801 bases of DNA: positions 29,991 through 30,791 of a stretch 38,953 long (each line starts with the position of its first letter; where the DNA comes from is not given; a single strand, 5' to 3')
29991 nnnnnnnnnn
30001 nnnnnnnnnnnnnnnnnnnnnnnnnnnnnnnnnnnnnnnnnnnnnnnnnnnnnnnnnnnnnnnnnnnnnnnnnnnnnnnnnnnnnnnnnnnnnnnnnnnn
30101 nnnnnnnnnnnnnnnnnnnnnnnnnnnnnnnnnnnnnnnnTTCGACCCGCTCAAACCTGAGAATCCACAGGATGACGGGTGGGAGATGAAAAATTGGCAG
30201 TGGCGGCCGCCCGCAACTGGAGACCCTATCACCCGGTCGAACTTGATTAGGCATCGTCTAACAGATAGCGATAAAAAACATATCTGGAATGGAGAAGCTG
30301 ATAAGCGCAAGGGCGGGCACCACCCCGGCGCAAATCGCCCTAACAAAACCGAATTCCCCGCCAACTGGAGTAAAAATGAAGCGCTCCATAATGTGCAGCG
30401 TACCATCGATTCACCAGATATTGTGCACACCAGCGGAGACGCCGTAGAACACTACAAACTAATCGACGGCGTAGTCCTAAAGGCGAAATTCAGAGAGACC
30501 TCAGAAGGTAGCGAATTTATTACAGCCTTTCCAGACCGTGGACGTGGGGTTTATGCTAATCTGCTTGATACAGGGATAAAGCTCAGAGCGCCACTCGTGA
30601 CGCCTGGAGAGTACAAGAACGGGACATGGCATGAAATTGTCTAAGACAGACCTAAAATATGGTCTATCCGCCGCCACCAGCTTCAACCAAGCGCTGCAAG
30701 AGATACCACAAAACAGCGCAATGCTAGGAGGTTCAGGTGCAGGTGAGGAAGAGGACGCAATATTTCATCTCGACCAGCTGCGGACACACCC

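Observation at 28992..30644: Minor head protein (MuF) fused to an EndoU-like RNase toxin domain: candidate virion-packaged effector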

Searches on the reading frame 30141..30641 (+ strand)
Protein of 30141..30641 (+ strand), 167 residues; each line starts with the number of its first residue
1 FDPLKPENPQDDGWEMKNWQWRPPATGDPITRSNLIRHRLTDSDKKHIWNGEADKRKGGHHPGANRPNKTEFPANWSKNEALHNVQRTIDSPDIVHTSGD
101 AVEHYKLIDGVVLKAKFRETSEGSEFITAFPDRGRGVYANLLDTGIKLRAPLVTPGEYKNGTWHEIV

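Call 3: search_protein_families(library=pfam, proteins=[window:30219-30641:+], max_evalue=1)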
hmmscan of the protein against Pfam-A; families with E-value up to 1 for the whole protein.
window:30219-30641:+ (141 aa): 1 family
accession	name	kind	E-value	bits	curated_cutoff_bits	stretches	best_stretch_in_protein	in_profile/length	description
PF14436.11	EndoU_bacteria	-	3.7e-08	34.2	25.3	1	39-106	64-128/129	Bacterial EndoU nuclease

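Call 4: search_protein_families(library=phrogs, proteins=[window:30219-30641:+], max_evalue=0.1)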
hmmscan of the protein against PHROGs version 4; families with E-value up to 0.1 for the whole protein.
window:30219-30641:+ (141 aa): 0 families

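Call 6: search_dna_similar(query=window:30219-30641:+, collection=phages, mode=protein, max_rows=40, max_evalue=0.001)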
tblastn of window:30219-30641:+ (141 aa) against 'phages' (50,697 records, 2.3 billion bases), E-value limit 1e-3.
Records with a match: 3; places in all: 3; records where one place covers at least 80% of the query: 1.
Best place of each record, by identity: <60% 3.
By first word of the organism name: Gordonia 2; Streptococcus 1.
By host as written in the record: Gordonia terrae CAG3 1; Streptococcus suis 1; Gordonia terrae 3612 1.
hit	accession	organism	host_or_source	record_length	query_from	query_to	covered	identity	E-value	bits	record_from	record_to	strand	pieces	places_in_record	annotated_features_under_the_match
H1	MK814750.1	Gordonia phage Ewald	Gordonia terrae CAG3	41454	15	131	83%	33.9%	2e-10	63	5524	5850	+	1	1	7: MuF-like minor capsid protein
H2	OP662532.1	Streptococcus phage YS34-rum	Streptococcus suis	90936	20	115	68%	35.4%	5e-6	50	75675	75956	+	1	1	cell wall protein | hypothetical protein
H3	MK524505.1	Gordonia phage Dogfish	Gordonia terrae 3612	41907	19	117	70%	34.0%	1e-9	61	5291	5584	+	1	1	6: MuF-like minor capsid protein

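Call 11: search_solved_structures(query=window:30141-30641:+, max_evalue=10, show_alignments=3)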
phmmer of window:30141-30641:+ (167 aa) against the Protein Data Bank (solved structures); distinct sequences matched with E-value up to 10: 1.
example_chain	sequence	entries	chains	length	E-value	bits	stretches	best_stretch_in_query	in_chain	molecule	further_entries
3few_X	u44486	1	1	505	0.19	14.9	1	72-123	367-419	Colicin S4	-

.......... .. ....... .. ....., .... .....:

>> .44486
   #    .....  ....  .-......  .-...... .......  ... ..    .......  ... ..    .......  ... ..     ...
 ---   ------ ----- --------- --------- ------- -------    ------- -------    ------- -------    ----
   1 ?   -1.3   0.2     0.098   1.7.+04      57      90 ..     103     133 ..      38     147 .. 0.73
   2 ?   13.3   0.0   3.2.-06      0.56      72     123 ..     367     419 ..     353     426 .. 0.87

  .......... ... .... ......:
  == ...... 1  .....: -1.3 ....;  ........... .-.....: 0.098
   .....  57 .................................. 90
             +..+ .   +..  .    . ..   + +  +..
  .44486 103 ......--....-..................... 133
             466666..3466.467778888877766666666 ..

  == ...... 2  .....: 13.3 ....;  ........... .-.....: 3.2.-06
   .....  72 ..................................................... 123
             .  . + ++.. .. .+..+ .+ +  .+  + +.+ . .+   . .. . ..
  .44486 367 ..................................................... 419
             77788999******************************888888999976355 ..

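Call 12: search_protein_families(library=ncbifam, proteins=[window:30141-30641:+], max_evalue=1)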
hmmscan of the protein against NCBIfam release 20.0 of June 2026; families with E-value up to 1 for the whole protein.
window:30141-30641:+ (167 aa): 0 families

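Call 14: find_homologous_proteins(query=window:30141-30641:+, max_evalue=0.001)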
Query window:30141-30641:+ (167 aa): 1 proteins with E <= 0.001 among 7 candidates.
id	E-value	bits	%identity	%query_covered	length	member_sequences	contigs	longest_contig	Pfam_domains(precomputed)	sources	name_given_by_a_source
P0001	4.3e-85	302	98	80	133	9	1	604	PF14436.12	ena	-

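Call 17: get_annotated_region(hit=H1, flank=3500)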
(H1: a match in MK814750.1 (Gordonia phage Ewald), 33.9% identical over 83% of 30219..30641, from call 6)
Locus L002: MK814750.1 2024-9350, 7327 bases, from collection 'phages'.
description: Gordonia phage Ewald, complete genome.
organism: Gordonia phage Ewald (NCBI taxid 2572525)
taxonomy: Viruses; Duplodnaviria; Heunggongvirae; Uroviricota; Caudoviricetes; Nyceiraevirus
host: Gordonia terrae CAG3; source: soil; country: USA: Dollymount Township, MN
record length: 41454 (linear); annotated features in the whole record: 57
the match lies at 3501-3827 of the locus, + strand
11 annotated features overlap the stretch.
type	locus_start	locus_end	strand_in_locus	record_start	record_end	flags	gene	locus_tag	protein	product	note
CDS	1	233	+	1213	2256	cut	4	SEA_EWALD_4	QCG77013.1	terminase large subunit, ATPase domain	terminase, large subunit (ATPase domain)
CDS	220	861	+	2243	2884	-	5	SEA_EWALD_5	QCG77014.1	terminase large subunit, nuclease domain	terminase, large subunit (nuclease domain)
CDS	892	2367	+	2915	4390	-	6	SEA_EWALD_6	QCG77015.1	portal protein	-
CDS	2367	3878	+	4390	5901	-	7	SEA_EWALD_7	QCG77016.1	MuF-like minor capsid protein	capsid maturation protease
CDS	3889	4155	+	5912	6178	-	8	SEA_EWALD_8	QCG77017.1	hypothetical protein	-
CDS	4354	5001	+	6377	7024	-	9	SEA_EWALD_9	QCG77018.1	hypothetical protein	scaffolding protein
CDS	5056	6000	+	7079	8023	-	10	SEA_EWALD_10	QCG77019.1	major capsid protein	-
CDS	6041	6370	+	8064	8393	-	11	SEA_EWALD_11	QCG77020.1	hypothetical protein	-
CDS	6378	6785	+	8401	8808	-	12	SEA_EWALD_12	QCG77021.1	head-to-tail adaptor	-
CDS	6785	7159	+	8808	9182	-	13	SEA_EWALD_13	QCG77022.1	hypothetical protein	-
CDS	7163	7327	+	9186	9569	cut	14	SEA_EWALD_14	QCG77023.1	hypothetical protein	-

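Call 18: get_annotated_region(hit=H3, flank=3500)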
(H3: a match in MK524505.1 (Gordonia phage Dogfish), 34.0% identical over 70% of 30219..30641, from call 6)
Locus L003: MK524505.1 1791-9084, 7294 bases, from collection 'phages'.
description: Gordonia phage Dogfish, complete genome.
organism: Gordonia phage Dogfish (NCBI taxid 2530117)
taxonomy: Viruses; Duplodnaviria; Heunggongvirae; Uroviricota; Caudoviricetes; Nyceiraevirus
host: Gordonia terrae 3612; source: soil; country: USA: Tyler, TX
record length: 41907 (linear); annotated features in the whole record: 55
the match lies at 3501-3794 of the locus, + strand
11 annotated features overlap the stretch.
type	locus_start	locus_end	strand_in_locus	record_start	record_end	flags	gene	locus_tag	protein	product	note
CDS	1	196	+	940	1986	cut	3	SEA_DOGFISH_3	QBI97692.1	terminase large subunit, ATPase domain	-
CDS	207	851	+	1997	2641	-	4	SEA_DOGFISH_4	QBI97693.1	terminase large subunit, nuclease domain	-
CDS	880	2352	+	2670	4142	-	5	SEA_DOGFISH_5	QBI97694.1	portal protein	-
CDS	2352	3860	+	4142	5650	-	6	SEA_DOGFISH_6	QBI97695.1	MuF-like minor capsid protein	capsid maturation protease and MuF-like fusion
CDS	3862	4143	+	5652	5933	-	7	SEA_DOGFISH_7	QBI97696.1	hypothetical protein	-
CDS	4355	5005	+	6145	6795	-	8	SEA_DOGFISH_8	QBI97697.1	hypothetical protein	-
CDS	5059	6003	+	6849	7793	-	9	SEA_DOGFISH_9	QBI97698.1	major capsid protein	-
CDS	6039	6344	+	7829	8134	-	10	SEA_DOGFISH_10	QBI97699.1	hypothetical protein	-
CDS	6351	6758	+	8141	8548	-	11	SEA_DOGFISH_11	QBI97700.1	head-to-tail adaptor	-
CDS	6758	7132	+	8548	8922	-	12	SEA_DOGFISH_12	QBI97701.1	hypothetical protein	-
CDS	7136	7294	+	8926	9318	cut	13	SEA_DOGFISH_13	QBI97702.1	hypothetical protein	-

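Call 24: find_homologous_proteins(query=A3, max_evalue=0.001)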
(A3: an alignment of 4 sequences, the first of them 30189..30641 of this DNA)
Query A3 (4 sequences) (151 aa, profile of the alignment): 442 proteins with E <= 0.001 among 1891 candidates; the best 120 are listed.
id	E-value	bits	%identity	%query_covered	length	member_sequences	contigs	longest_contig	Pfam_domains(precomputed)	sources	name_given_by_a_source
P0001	1.3e-53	199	98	88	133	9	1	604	PF14436.12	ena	-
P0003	2.2e-26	111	25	56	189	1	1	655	-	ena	-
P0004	6.5e-15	73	33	64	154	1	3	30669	PF14436.12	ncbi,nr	ncbi:MAG: EndoU domain-containing protein [Actinobacteria bacterium]|nr:EndoU domain-containing prot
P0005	1.5e-14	72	31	78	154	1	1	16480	-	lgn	-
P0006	2.5e-14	72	35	68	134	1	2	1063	PF14436.12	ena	-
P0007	6.5e-13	67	35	50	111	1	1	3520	PF14436.12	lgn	-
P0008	7.1e-13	67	31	77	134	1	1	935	PF14436.12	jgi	jgi:hypothetical protein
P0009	9.0e-13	66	39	46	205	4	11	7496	PF14436.12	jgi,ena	jgi:hypothetical protein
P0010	1.1e-12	66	38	34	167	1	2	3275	-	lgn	-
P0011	1.3e-12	66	34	76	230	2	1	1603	PF14436.12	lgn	-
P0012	1.4e-12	66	36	52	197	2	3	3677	PF14436.12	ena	-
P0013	1.4e-12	66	36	71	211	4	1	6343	PF14436.12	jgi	-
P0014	1.5e-12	66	28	50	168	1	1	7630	PF14436.12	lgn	-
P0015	1.5e-12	66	28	50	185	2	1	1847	PF14436.12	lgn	-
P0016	1.5e-12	66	48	18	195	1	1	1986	PF14436.12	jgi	jgi:hypothetical protein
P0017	2.0e-12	65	37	48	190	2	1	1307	PF14436.12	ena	-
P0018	2.1e-12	65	39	34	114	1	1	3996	PF14436.12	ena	-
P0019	2.8e-12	65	38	45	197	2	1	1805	PF14436.12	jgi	jgi:hypothetical protein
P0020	4.2e-12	64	35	49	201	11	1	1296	PF14436.12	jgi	jgi:Bacterial EndoU nuclease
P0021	5.1e-12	64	38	43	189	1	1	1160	PF14436.12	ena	-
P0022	5.6e-12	64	34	58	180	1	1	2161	PF14436.12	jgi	jgi:Bacterial EndoU nuclease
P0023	8.4e-12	63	40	36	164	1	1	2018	PF14436.12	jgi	jgi:hypothetical protein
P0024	8.6e-12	63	44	18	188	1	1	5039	PF14436.12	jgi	jgi:Bacterial EndoU nuclease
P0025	9.0e-12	63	45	35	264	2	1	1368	PF14436.12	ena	-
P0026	9.7e-12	63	32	66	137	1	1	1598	PF14436.12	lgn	-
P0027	1.1e-11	63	58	25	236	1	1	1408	PF14436.12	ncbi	ncbi:MAG: hypothetical protein Q9211_007157, partial [Gyalolechia sp. 1 TL-2023]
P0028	1.1e-11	63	31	66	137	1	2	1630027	PF14436.12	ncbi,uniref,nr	ncbi:EndoU domain-containing protein [Mycolicibacter longobardus]|uniref:Bacterial EndoU nuclease do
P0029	1.1e-11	63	42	32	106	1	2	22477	PF14436.12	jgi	jgi:hypothetical protein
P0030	1.2e-11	63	32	21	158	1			PF14436.12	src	-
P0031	1.2e-11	63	38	36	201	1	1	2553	PF07591.16,PF14436.12,PF14890.12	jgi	jgi:hypothetical protein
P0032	1.4e-11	63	31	79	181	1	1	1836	PF14436.12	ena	-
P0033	1.6e-11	62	47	20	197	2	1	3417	PF14436.12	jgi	jgi:hypothetical protein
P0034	1.8e-11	62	32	52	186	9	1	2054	PF14436.12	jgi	jgi:Bacterial EndoU nuclease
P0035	1.9e-11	62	33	60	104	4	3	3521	PF14436.12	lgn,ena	-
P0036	2.2e-11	62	38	44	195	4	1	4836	PF14436.12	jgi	jgi:hypothetical protein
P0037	2.4e-11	62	44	18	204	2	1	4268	PF14436.12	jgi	jgi:hypothetical protein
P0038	2.5e-11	62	35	43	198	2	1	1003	PF14436.12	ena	-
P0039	2.5e-11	62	43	37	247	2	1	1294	PF14436.12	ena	-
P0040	2.5e-11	62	35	50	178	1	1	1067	PF14436.12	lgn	-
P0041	2.6e-11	62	35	67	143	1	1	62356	PF14436.12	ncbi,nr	ncbi:MAG: hypothetical protein GEV10_09960 [Streptosporangiales bacterium]|nr:hypothetical protein [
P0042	3.0e-11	62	35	61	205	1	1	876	PF14436.12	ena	-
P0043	3.1e-11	61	29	64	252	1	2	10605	PF14436.12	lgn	-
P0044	3.4e-11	61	43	35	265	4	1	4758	PF14436.12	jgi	-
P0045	3.4e-11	61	39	46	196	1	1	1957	PF14436.12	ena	-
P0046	3.8e-11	61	40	33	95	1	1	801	PF14436.12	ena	-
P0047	3.9e-11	61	29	68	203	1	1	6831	PF14436.12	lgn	-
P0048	4.0e-11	61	36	44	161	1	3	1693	PF14436.12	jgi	jgi:Bacterial EndoU nuclease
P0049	4.0e-11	61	38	17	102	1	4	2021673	PF14436.12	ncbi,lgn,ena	-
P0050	4.2e-11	61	39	36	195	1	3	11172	PF14436.12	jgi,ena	-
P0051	5.3e-11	61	40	36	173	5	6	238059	PF14436.12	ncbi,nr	ncbi:EndoU domain-containing protein [Salmonella enterica subsp. enterica]|nr:EndoU domain-containin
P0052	5.6e-11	61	38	36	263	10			PF14436.12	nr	nr:RHS repeat-associated core domain-containing protein [Photobacterium arenosum]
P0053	6.1e-11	61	31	62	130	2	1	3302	PF14436.12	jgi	jgi:Bacterial EndoU nuclease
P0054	6.1e-11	60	35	45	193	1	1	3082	PF14436.12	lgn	-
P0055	6.2e-11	60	29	58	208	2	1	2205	PF14436.12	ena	-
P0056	6.5e-11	60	38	43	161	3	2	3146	PF14436.12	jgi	jgi:hypothetical protein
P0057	6.8e-11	60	37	44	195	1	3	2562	PF14436.12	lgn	-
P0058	8.1e-11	60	43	31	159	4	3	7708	PF14436.12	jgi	jgi:hypothetical protein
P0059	8.4e-11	60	39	37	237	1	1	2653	PF14436.12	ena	-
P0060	8.5e-11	60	38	46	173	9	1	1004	PF14436.12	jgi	jgi:Bacterial EndoU nuclease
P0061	8.6e-11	60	33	50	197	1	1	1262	PF14436.12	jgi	-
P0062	8.7e-11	60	39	46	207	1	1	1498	PF14436.12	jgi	jgi:hypothetical protein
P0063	8.9e-11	60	40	44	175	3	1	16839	PF14436.12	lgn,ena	-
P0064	9.5e-11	60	33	61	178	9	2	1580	PF14436.12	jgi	jgi:hypothetical protein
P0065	9.6e-11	60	38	43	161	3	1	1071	PF14436.12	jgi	jgi:Bacterial EndoU nuclease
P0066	1.1e-10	60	44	36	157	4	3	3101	PF14436.12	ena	-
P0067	1.1e-10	60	33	50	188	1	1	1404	PF14436.12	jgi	jgi:hypothetical protein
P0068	1.1e-10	60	28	35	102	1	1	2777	PF14436.12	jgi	jgi:hypothetical protein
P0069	1.2e-10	60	31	49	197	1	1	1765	PF14436.12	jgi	jgi:hypothetical protein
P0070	1.2e-10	60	33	50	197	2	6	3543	PF14436.12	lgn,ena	-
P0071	1.4e-10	59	40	36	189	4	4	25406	PF14436.12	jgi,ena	-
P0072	1.5e-10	59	47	34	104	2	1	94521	PF14436.12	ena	-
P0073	1.7e-10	59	29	63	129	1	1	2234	PF14436.12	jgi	jgi:hypothetical protein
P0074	1.8e-10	59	42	17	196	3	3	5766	PF14436.12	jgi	jgi:hypothetical protein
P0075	2.1e-10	59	39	38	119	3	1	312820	PF14436.12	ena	-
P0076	2.1e-10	59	32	50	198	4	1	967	PF14436.12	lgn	-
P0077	2.2e-10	59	35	34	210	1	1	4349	PF07591.16,PF14436.12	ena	-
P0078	2.2e-10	59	35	48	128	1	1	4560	PF14436.12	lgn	-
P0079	2.3e-10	59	41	34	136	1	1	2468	PF14436.12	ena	-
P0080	2.3e-10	59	37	18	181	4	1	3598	PF14436.12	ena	-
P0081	2.5e-10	58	30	58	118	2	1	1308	PF14436.12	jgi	jgi:hypothetical protein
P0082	2.5e-10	58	33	58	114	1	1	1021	PF14436.12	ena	-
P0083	2.6e-10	58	41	48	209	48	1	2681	PF14436.12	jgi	jgi:hypothetical protein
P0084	2.8e-10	58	38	47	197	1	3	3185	PF14436.12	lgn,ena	-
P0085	2.8e-10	58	36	45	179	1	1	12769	PF14436.12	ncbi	ncbi:MAG: EndoU domain-containing protein [Acidobacteriota bacterium]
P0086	3.0e-10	58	43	20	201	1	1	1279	PF14436.12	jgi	jgi:hypothetical protein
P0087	3.2e-10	58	52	30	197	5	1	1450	PF14436.12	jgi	jgi:Bacterial EndoU nuclease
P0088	3.3e-10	58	37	20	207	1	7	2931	PF14436.12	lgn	-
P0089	3.7e-10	58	40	45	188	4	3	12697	PF14436.12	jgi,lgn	jgi:hypothetical protein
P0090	3.7e-10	58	44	32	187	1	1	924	PF14436.12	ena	-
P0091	4.0e-10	58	40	35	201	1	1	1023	PF14436.12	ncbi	-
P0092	4.2e-10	58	32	71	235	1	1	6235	PF14436.12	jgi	jgi:hypothetical protein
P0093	4.4e-10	58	37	21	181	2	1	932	PF14436.12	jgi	jgi:hypothetical protein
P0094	4.7e-10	58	32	67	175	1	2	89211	PF14436.12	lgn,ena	-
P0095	5.0e-10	58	33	44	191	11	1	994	PF14436.12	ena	-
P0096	5.3e-10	57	43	23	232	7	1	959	PF14436.12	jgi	jgi:hypothetical protein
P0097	5.4e-10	57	36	54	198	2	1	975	PF14436.12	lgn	-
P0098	5.6e-10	57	31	56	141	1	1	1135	PF14436.12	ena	-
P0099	5.6e-10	57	37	20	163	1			PF14436.12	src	-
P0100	5.6e-10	57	37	20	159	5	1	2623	PF14436.12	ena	-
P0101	5.6e-10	57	44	18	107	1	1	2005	PF14436.12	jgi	jgi:hypothetical protein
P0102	5.9e-10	57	40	45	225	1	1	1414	PF14436.12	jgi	jgi:hypothetical protein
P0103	6.1e-10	57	30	46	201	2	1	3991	PF14436.12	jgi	jgi:hypothetical protein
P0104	6.5e-10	57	31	56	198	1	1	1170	PF14436.12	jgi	-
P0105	6.6e-10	57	70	7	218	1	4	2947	PF14436.12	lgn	-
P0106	6.6e-10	57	37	41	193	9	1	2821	PF14436.12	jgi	jgi:hypothetical protein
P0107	6.8e-10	57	37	20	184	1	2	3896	PF14436.12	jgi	jgi:hypothetical protein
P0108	6.8e-10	57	39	41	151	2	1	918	PF14436.12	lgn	-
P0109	6.9e-10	57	33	50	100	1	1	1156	PF14436.12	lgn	-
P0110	7.0e-10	57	43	20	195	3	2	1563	PF14436.12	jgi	jgi:hypothetical protein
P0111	8.0e-10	57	38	35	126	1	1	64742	PF14436.12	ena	-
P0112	8.7e-10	57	32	41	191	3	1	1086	PF14436.12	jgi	jgi:Bacterial EndoU nuclease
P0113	9.3e-10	57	31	36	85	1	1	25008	PF14436.12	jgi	jgi:hypothetical protein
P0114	9.8e-10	57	29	58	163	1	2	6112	PF14436.12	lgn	-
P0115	9.8e-10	57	39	44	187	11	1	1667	PF14436.12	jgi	jgi:hypothetical protein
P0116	1.0e-9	57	43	19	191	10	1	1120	PF14436.12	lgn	-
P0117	1.0e-9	57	36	58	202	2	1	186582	PF14436.12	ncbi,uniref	ncbi:EndoU domain-containing protein [Massilia sp. GCM10023247]|uniref:EndoU domain-containing prote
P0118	1.0e-9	57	30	46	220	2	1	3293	PF14436.12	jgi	jgi:hypothetical protein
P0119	1.0e-9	57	30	50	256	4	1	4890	PF14436.12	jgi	jgi:hypothetical protein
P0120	1.0e-9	57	36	44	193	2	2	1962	PF14436.12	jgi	jgi:hypothetical protein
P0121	1.0e-9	57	38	45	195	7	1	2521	PF14436.12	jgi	-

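Call 41: predict_structure(alignment_id=A4)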
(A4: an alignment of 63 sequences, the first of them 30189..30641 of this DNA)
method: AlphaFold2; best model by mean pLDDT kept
length: 151 residues; sequences in the alignment: 63
mean_pLDDT: 82.2   pTM: 0.76
mean pLDDT of the five models: 82.2, 81.2, 81.0, 79.7, 79.2
residues with pLDDT >= 90: 92; 70-90: 22; 50-70: 19; < 50: 18
segments of 3 or more residues with pLDDT < 50: 1-9, 11-15, 149-151
pLDDT, mean of each block of 10 residues (from residue 1): 45 51 94 87 91 95 98 94 93 96 92 95 82 69 54 43
secondary structure, 60 per line:
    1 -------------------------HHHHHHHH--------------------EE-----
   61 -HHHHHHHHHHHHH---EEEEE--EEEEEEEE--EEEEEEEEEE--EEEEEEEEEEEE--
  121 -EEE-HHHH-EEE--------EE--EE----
elements in order: H26-33 H62-74 E78-82 E85-92 E95-104 E107-118 E122-124 H126-129 E131-133

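Call 47: fold_search(model_id=the predicted structure, library=pdb)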
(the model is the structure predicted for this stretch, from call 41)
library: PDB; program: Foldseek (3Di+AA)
matches with E <= 10: 985; with E <= 0.001: 0
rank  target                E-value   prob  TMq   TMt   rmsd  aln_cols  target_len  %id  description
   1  6w3f_A                2.2e-02  0.38  0.21  0.26   8.8       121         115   12  Rd1NTF2_05_I64F_A80G_T94P_D101K_L106W (released 2020-04-15)
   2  3cnx_A                3.2e-02  0.72  0.21  0.22   7.6        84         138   17  CRYSTAL STRUCTURE OF A PUTATIVE DEHYDRATASE FROM THE NTF2-LIKE FAMILY (SAV_4671) FROM STREPTOMYCES AVERMITILIS AT 2.10 (released 2008-04-08)
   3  2rfr                  3.4e-02  0.60  0.22  0.21   9.0        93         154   13  Crystal structure of an ntf2-like protein with a cystatin-like fold (saro_3722) from novosphingobium aromaticivorans dsm (released 2007-10-16)
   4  6w3f_B                4.4e-02  0.51  0.20  0.25   7.9        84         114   13  Rd1NTF2_05_I64F_A80G_T94P_D101K_L106W (released 2020-04-15)
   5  6w3w                  5.6e-02  0.80  0.25  0.33   6.7        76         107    9  An enumerative algorithm for de novo design of proteins with diverse pocket structures (released 2020-04-08)
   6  5ts4_A                8.1e-02  0.66  0.24  0.33   6.9        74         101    8  Crystal structure of a de novo designed protein with curved beta-sheet (released 2017-01-25)
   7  3cnx_C                9.1e-02  0.51  0.20  0.20   9.3        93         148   15  CRYSTAL STRUCTURE OF A PUTATIVE DEHYDRATASE FROM THE NTF2-LIKE FAMILY (SAV_4671) FROM STREPTOMYCES AVERMITILIS AT 2.10 (released 2008-04-08)
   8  2rgq_B                9.1e-02  0.28  0.19  0.20   9.1        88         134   12  Crystal structure of a protein of unknown function with a cystatin-like fold (npun_r3134) from nostoc punctiforme pcc  (released 2007-10-16)
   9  6d63_D                9.1e-02  0.15  0.19  0.23   8.9       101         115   11  The structure of AtzH: a little known member of the atrazine breakdown pathway (released 2018-11-14)
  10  2rgq_A                9.7e-02  0.33  0.18  0.20   8.5        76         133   14  Crystal structure of a protein of unknown function with a cystatin-like fold (npun_r3134) from nostoc punctiforme pcc  (released 2007-10-16)
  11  9eoy_B                9.7e-02  0.23  0.20  0.22   9.0       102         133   12  Structure of Thr354Asn, Glu355Gln, Thr412Asn, Ile414Met, Ile464His, and Phe467Met mutant human CaMKII alpha hub bound  (released 2024-09-25)
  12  6d63_H                9.7e-02  0.14  0.17  0.20   8.5        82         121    8  The structure of AtzH: a little known member of the atrazine breakdown pathway (released 2018-11-14)
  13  6bjt_A                1.0e-01  0.12  0.18  0.20  10.7       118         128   14  The structure of AtzH: a little known member of the atrazine breakdown pathway (released 2018-11-14)
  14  3fka_A                1.2e-01  0.60  0.21  0.26   6.5        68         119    9  CRYSTAL STRUCTURE OF A NTF-2 LIKE PROTEIN OF UNKNOWN FUNCTION (SPO1084) FROM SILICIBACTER POMEROYI DSS-3 AT 1.69 A RES (released 2009-02-24)
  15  3cnx_B                1.2e-01  0.30  0.18  0.19   9.7        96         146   17  CRYSTAL STRUCTURE OF A PUTATIVE DEHYDRATASE FROM THE NTF2-LIKE FAMILY (SAV_4671) FROM STREPTOMYCES AVERMITILIS AT 2.10 (released 2008-04-08)
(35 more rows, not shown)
